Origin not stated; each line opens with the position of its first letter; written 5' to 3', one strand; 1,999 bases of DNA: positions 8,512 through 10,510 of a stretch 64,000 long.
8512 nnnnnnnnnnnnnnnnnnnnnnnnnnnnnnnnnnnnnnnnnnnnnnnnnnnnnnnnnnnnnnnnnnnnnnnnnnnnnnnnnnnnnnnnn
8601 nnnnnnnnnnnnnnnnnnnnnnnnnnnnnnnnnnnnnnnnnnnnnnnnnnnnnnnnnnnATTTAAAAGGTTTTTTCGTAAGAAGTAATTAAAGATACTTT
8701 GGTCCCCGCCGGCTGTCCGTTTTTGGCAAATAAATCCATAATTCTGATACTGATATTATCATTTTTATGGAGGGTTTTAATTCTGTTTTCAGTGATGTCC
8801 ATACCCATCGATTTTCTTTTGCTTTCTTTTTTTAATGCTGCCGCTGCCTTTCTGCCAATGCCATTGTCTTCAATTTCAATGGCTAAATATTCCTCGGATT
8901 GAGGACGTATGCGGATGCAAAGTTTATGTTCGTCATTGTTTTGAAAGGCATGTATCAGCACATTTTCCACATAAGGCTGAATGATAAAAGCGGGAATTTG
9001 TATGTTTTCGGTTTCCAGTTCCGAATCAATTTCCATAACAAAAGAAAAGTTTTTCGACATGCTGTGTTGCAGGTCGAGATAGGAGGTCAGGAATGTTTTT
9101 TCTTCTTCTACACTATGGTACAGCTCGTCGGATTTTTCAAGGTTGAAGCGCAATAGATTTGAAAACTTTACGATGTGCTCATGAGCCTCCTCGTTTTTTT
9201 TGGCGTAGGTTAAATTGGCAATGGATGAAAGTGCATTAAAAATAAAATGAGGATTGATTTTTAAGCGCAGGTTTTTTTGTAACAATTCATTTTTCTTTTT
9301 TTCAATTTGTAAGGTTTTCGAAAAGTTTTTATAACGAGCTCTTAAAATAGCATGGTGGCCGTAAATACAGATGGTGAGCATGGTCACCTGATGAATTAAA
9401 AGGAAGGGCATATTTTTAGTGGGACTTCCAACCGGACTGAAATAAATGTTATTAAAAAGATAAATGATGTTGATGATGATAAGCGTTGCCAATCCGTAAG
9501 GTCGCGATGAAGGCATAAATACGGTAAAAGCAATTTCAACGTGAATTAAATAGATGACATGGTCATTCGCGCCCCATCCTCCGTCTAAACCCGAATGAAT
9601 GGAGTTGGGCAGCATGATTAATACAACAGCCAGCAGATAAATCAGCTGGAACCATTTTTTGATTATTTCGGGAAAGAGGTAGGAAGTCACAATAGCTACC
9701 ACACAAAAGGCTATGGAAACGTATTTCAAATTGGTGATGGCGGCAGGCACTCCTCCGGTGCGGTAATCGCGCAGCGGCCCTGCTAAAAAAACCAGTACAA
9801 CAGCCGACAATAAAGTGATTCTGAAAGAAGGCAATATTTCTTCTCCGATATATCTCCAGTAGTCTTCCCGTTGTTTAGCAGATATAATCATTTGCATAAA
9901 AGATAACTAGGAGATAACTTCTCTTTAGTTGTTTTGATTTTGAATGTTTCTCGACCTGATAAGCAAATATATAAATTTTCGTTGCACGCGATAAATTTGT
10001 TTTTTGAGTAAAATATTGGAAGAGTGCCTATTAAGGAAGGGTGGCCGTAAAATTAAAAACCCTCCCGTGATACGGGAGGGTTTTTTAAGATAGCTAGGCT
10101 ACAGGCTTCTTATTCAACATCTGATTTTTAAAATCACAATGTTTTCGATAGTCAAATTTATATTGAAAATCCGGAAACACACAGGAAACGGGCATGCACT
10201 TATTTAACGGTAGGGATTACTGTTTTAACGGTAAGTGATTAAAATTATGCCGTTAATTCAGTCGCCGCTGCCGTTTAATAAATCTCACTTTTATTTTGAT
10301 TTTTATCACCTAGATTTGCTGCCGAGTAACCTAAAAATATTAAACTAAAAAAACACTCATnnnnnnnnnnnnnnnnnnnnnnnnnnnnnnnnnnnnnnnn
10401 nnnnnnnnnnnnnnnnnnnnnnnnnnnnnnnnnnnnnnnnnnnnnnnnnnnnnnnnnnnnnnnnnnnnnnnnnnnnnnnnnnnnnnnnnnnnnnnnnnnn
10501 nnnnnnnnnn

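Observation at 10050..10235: Candidate LytTR-driven small RNA (copy 1) between HK2 and A2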

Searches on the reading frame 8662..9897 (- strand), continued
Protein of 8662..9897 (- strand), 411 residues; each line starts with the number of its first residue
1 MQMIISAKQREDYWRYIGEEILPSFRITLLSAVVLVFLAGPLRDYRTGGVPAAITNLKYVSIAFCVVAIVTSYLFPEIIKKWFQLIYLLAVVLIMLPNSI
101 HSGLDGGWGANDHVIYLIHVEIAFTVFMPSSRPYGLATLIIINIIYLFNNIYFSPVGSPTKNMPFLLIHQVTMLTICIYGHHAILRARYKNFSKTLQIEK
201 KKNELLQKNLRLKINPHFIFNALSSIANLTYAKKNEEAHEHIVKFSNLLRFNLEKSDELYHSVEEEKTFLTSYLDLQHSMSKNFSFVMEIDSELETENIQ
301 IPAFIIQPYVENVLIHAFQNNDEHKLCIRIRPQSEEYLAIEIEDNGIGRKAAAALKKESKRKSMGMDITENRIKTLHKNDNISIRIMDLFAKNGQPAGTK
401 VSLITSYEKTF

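Call 31: find_related_loci(query=A2, collection=genome_contigs, flank=6000)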
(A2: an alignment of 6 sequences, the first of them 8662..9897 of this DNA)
Query A2 (411 aa) in genome_contigs; peptide patterns used: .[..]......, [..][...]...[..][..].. (x = any residue, [..] = any of these).
600 stretches matched a pattern (row limit reached: there are more); 577 encode a relative of the query (tblastn E <= 1e-3); the best 80 are kept; 80 distinct loci.
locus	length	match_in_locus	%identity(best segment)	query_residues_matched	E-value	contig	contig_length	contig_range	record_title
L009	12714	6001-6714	37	167-403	2e-37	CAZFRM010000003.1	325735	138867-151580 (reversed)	MAG TPA_asm: uncultured Roseivirgaceae bacterium isolate SRP344714_co2_393 genome assembly, contig: NODE_47_length_32573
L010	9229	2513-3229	37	176-408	3e-37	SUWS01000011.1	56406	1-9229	MAG: Lentimicrobiaceae bacterium isolate SIG104 NODE_2825_length_56406_cov_15.073011, whole genome shotgun sequence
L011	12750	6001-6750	34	161-411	1e-36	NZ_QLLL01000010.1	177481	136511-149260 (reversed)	Chitinophaga skermanii strain DSM 23857 LX64DRAFT_scaffold00010.10, whole genome shotgun sequence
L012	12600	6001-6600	37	210-404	2e-36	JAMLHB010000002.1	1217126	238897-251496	MAG: Flavobacteriales bacterium isolate ACE_NR_BACT18 ACE_NR_BACT18_2, whole genome shotgun sequence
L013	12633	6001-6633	36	196-400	2e-36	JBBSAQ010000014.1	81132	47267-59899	MAG: Chitinophagales bacterium isolate La6_metabat2.027 La6_metabat2.027_K_1079617_L_81132_cov_79.9353, whole genome sho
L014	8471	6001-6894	30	102-401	2e-36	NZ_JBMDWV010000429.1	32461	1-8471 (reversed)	MAG: Spirosoma sp. isolate FBaNitRs1_30 FBaNitRs1_contig429, whole genome shotgun sequence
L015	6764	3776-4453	37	185-407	3e-36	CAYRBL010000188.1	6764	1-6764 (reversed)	MAG TPA_asm: uncultured Bacteroides sp. isolate binchicken_co2_197 genome assembly, contig: NODE_10673_length_6764_cov_1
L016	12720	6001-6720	34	171-403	1e-35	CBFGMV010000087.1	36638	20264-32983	MAG TPA_asm: uncultured Dyadobacter sp. isolate ERR5385024_concoct_9 genome assembly, contig: ERZ27258638.314, whole gen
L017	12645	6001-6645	39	186-401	2e-35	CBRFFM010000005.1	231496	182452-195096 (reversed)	MAG TPA_asm: uncultured bacterium isolate SRR11839389_maxbin2_10 genome assembly, contig: ERZ27397411.5, whole genome sh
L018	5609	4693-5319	39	199-403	5e-35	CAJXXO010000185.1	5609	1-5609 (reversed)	MAG TPA_asm: uncultured Bacteroidetes bacterium isolate SRR4030058_bin.11_MetaBAT_v2.12.1_MAG genome assembly, contig: N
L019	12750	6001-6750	35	165-403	4e-35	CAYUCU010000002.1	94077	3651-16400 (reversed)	MAG TPA_asm: uncultured Chitinophaga sp. isolate SRP150892_co2_494 genome assembly, contig: NODE_198_length_94077_cov_6.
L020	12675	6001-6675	35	182-404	1e-34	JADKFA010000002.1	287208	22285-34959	MAG: Bacteroidetes bacterium isolate Rand_18-Q3-R56-63_BATAC.320 tig00002308-10-2865140, whole genome shotgun sequence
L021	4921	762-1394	36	198-403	1e-34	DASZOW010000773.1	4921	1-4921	MAG TPA_asm: Puia sp. isolate SMAG_U5955 k141_562998, whole genome shotgun sequence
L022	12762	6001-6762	35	161-407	1e-34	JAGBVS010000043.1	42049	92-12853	MAG: Bacteroidales bacterium isolate RGIG9490 Yak_Cecum-5__c120884, whole genome shotgun sequence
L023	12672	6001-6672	37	185-403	2e-34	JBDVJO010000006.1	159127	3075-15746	MAG: Crocinitomicaceae bacterium isolate LC.117.F.A3_168_5 LC_117_F_A3_168_5_000000000007, whole genome shotgun sequence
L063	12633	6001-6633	34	199-404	4e-32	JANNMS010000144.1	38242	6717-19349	MAG: Saprospirales bacterium isolate SOY_35_metabat.246 SOY_35_k141_3469150, whole genome shotgun sequence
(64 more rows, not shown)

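Call 34: find_encoding_contigs(protein=P0002, flank=3000, max_places=4)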
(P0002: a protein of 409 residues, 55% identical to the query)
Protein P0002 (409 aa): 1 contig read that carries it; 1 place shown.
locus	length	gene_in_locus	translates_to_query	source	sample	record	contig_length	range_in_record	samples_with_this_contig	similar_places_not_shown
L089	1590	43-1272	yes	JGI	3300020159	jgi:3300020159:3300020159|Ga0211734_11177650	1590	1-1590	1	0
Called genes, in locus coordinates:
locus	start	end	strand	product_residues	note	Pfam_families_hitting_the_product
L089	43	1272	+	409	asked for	PF06580:His_kinase, PF02518:HATPase_c (weak)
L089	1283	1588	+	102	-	?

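Call 78: search_protein_families(library=pfam, proteins=[L063:6672-7418:+, L063:5227-6642:+, L063:3682-4668:+])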
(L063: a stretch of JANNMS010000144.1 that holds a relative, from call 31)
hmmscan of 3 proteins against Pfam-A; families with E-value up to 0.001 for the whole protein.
L063:6672-7418:+ (248 aa): 2 families
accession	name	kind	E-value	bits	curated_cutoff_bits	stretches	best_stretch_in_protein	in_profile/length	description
PF00072.30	Response_reg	-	5.7e-22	78.4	30.2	1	5-112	2-110/111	Response regulator receiver domain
PF04397.21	LytTR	-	2.4e-13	50.6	22.6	1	153-244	2-96/98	LytTr DNA-binding domain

L063:5227-6642:+ (471 aa): 2 families
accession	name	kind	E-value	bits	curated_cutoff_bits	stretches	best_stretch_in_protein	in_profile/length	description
PF06580.19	His_kinase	-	2.3e-23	82.7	25.2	1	265-345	1-81/81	Histidine kinase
PF02518.31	HATPase_c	-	2e-05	25.4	26.4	1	366-468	9-105/111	Histidine kinase-, DNA gyrase B-, and HSP90-like ATPase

L063:3682-4668:+ (328 aa): 3 families
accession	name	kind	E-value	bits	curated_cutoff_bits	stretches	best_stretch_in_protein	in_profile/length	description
PF04055.27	Radical_SAM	-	1.5e-29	103.8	29.5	1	17-171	3-161/166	Radical SAM superfamily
PF06463.18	Mob_synth_C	-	1.2e-28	100.1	37.4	1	181-306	1-125/128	Molybdenum Cofactor Synthesis C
PF13353.11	Fer4_12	-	0.00022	22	22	1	19-107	13-100/137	4Fe-4S single cluster domain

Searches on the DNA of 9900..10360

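Call 14: search_rna_families(source=window, start=9900, end=10360, threshold=evalue, max_evalue=10)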
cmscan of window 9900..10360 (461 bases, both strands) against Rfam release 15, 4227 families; matches with E-value up to 10: 28.
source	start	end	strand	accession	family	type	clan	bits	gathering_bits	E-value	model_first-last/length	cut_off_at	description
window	9985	10088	+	RF01859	Phe_leader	Cis-reg; leader;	-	24.4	55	0.072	1-125/125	no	Phenylalanine leader peptide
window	9996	10088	+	RF02713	MCS4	Gene; sRNA;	-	24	56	0.3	1-123/123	no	Mycoplasma sRNA MCS4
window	10049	10114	-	RF02064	STnc370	Gene; sRNA;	-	21.8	54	2.1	1-71/71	no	Enterobacterial sRNA STnc370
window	10051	10126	-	RF01859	Phe_leader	Cis-reg; leader;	-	21.5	55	0.32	1-125/125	no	Phenylalanine leader peptide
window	10196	10284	+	RF04113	MIR1523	Gene; miRNA;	-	20.9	96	0.14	1-92/92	no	MIR1523 microRNA precursor family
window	10056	10089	-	RF01772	rnk_pseudo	Cis-reg; leader;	-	20.5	55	0.41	68-100/108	no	Pseudomonas rnk leader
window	9914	10086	+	RF04180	BTnc231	Gene; sRNA;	-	20.2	80.4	0.073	1-154/154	no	Bacteroides sRNA BTnc231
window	10052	10157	-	RF02428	SpF11_sRNA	Gene; sRNA;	-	19.8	54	1.8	1-95/95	no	Streptococcus sRNA SpF11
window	9995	10090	+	RF00515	PyrR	Cis-reg;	-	18.9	54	3.4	1-115/115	no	PyrR binding site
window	10203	10289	+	RF04318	idnO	Cis-reg;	-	18.8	100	1.7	1-206/206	no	idnO ncRNA motif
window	10159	10248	+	RF02084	STnc130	Gene; sRNA;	-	18.8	55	2.5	1-135/135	no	Enterobacteria sRNA STnc130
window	10051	10173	-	RF00515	PyrR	Cis-reg;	-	18.3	54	4.5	1-115/115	no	PyrR binding site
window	10046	10084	+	RF01771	rnk_leader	Cis-reg; leader;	-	18.1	50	1.8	62-100/109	no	Enterobacteria rnk leader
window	9980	10086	+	RF01772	rnk_pseudo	Cis-reg; leader;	-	17.8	55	1.5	1-108/108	no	Pseudomonas rnk leader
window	10049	10123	-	RF02371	PyrG_leader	Cis-reg; leader;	-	17.7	65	10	1-78/78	no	PyrG leader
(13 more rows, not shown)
